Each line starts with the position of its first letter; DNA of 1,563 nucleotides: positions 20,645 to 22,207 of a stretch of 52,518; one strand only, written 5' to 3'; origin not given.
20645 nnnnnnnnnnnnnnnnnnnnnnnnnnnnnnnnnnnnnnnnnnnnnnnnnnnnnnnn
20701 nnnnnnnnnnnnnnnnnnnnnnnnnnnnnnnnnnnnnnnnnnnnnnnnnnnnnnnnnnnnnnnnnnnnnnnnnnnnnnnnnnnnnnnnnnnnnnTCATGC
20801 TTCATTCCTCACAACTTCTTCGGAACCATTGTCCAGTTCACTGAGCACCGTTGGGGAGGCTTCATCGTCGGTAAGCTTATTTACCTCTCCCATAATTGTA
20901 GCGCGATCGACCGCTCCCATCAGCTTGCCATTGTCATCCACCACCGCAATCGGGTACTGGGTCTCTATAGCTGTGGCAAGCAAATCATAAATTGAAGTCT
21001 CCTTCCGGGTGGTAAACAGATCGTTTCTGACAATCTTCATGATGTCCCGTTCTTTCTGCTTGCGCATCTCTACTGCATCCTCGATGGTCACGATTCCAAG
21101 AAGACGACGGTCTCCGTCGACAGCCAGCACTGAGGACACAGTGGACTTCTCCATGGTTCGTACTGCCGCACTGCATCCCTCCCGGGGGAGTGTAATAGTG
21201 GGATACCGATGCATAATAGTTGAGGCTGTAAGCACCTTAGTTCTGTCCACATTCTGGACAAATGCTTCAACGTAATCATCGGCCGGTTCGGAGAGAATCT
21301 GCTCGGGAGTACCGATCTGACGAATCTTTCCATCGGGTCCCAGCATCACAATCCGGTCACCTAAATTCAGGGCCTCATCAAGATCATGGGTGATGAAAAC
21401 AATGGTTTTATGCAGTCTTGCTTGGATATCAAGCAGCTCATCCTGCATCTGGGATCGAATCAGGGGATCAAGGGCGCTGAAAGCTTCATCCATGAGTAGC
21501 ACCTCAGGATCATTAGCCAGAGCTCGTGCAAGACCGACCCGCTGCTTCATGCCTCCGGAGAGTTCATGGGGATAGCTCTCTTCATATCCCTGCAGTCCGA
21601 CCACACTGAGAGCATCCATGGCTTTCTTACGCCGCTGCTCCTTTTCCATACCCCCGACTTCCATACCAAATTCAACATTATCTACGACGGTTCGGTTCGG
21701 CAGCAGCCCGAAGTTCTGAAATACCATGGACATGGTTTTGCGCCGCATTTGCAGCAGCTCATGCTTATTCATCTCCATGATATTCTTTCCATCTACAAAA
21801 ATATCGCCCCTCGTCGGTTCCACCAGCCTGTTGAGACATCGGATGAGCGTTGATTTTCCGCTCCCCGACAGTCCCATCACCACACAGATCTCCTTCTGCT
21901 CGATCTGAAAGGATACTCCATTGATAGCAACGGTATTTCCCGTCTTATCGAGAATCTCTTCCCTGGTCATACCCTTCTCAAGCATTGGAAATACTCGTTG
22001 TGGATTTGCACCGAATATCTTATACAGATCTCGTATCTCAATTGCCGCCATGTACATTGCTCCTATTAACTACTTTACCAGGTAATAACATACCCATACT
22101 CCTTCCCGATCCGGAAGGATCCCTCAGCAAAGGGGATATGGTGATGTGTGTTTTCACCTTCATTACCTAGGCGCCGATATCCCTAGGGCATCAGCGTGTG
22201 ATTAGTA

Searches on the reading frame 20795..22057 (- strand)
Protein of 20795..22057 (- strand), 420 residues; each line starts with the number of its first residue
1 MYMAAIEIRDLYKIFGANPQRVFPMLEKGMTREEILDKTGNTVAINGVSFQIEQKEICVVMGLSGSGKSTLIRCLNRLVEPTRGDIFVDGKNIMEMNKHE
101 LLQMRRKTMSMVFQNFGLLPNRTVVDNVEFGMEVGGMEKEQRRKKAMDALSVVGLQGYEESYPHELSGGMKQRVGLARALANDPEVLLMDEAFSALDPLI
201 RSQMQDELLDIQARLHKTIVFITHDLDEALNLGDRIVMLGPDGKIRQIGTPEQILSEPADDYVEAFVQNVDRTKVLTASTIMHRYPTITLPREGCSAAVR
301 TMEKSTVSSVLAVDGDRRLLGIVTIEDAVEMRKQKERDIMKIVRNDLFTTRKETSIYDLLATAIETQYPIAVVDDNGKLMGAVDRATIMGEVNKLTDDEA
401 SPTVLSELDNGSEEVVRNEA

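Call 8: search_protein_families(library=pfam, proteins=[window:20795-22057:-])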
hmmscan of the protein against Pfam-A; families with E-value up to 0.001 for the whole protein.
window:20795-22057:- (420 aa): 7 families
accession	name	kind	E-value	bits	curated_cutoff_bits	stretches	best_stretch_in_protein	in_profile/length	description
PF00005.33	ABC_tran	-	4.5e-34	118.4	25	1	46-193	2-136/137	ABC transporter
PF00571.33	CBS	-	4.1e-11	43.5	24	1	279-330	2-53/57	CBS domain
PF13304.12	AAA_21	-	7e-06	26.7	27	0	162-225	234-299/304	AAA domain, putative AbiEii toxin, Type IV TA system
PF09818.15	ABC_ATPase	-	3.8e-05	23.3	23.2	0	165-238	157-230/283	P-loop domain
PF13401.12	AAA_22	-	5.6e-05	23.9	27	1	54-227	4-127/130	AAA domain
PF13555.12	AAA_29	-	0.00019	21.5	27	1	46-82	13-49/61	P-loop containing region of AAA domain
PF13191.12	AAA_16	-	0.00043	21.3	32.6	0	54-82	23-51/167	AAA ATPase domain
